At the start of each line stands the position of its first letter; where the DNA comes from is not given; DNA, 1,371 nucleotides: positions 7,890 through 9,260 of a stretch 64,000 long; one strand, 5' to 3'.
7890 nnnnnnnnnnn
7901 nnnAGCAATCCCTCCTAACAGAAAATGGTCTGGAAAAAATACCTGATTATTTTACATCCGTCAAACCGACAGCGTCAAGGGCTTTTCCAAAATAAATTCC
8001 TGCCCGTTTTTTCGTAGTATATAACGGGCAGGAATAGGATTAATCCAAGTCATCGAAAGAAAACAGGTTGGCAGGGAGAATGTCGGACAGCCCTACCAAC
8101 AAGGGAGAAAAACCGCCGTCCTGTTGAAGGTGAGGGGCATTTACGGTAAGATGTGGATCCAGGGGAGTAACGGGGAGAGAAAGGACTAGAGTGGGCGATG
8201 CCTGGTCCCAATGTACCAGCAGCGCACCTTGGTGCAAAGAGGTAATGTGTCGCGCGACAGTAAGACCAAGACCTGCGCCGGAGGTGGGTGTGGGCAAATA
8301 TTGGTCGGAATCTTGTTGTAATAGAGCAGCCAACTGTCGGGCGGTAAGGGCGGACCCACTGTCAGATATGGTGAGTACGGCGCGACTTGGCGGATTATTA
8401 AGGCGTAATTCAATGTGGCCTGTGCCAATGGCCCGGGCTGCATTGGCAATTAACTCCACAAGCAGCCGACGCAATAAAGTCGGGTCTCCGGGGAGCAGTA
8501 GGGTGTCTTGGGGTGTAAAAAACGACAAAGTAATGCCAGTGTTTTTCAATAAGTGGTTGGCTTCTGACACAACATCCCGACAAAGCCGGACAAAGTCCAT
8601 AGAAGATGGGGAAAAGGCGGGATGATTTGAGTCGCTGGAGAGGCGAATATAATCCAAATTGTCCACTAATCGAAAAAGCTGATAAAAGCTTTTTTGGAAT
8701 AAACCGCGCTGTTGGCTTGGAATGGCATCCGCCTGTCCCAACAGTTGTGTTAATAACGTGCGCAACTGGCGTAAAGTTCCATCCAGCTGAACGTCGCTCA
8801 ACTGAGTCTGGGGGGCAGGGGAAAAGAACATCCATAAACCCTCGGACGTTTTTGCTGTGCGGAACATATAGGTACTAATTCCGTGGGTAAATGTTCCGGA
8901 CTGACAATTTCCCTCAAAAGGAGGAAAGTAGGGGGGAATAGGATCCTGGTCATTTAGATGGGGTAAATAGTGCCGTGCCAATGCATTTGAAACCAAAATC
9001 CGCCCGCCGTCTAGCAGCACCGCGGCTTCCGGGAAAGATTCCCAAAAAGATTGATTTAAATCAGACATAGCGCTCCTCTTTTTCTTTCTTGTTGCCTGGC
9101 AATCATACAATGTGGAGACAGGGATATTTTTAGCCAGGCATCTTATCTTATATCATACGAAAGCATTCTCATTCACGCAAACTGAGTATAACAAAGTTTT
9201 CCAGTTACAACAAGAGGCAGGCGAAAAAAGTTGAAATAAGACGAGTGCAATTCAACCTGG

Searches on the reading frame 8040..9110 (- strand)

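Call 81: search_protein_families(library=pfam, proteins=[window:8040-9110:-], max_evalue=0.00001)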
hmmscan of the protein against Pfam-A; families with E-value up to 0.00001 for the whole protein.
window:8040-9110:- (356 aa): 1 family
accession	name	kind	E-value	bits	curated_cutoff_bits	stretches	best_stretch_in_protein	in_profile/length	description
PF02518.31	HATPase_c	-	2.2e-11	44.6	26.4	1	208-299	1-93/111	Histidine kinase-, DNA gyrase B-, and HSP90-like ATPase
